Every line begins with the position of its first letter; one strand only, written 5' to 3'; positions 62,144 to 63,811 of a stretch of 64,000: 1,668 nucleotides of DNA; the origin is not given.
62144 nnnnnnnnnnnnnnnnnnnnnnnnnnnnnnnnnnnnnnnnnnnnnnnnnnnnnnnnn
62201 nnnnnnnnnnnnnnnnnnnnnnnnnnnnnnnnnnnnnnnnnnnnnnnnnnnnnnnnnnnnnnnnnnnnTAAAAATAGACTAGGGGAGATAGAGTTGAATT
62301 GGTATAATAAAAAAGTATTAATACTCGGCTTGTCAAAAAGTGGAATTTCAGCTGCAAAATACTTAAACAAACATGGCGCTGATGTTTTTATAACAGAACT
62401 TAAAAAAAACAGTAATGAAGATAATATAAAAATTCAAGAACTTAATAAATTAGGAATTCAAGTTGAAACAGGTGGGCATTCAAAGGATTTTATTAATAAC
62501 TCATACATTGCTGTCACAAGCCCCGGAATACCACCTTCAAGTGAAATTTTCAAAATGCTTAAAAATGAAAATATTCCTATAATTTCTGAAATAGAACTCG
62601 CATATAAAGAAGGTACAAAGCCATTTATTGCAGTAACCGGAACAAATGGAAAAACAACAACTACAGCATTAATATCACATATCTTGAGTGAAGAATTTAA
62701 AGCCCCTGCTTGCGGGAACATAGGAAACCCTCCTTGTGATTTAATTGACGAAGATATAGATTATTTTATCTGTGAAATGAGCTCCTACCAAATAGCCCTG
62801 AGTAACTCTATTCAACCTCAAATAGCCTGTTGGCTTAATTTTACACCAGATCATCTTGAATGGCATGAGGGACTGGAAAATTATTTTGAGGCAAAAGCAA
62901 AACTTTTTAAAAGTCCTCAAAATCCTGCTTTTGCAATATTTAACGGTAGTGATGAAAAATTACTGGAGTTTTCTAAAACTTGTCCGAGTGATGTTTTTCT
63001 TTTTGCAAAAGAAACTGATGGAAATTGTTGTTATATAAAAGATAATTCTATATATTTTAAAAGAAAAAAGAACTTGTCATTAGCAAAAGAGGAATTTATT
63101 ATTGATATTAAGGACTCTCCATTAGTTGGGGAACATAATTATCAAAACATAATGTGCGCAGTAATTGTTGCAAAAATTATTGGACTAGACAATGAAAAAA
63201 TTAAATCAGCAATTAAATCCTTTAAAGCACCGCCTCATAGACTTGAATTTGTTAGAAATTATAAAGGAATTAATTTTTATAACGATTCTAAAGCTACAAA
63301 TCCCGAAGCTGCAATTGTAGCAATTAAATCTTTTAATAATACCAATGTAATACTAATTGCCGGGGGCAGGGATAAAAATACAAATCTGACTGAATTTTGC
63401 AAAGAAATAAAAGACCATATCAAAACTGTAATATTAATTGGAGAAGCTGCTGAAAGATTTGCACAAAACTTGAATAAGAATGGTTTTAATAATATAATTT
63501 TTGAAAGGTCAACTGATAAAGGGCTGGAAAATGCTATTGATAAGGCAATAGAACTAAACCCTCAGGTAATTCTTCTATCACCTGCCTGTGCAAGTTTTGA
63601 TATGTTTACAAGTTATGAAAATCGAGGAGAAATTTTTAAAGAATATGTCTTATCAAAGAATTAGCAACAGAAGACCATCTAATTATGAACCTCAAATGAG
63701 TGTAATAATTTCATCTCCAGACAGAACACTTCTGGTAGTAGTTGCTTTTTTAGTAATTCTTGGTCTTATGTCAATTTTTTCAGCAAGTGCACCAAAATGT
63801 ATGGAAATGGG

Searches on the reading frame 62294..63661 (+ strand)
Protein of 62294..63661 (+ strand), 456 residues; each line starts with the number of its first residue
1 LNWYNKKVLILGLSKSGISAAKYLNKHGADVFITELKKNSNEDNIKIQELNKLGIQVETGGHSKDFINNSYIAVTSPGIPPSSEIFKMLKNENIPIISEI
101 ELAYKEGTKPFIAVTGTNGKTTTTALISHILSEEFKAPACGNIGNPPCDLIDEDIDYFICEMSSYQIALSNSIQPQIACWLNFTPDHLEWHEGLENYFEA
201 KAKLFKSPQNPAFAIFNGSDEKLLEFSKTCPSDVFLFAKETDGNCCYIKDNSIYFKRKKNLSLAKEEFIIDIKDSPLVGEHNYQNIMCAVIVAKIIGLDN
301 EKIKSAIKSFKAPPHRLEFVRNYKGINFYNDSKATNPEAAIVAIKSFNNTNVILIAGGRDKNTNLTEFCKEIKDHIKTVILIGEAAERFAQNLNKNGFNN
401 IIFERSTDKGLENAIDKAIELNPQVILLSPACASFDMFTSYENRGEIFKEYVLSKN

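Call 45: search_protein_families(library=pfam, proteins=[window:62294-63661:+], max_evalue=0.001)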
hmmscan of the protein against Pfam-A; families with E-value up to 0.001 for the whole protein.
window:62294-63661:+ (456 aa): 4 families
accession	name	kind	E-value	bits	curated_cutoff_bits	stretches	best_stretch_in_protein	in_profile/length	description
PF08245.18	Mur_ligase_M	-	2.7e-32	112.8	24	1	114-293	1-200/200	Mur ligase middle domain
PF02875.26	Mur_ligase_C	-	9.1e-14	52.8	28.4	1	315-432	1-127/127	Mur ligase, glutamate ligase domain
PF21799.2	MurD-like_N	-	2e-10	41.2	27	1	6-97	1-87/88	Mur ligase MurD-like, N-terminal domain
PF21377.3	MurD_N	-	4e-06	27.2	24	1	7-85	1-76/76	MurD N-terminal domain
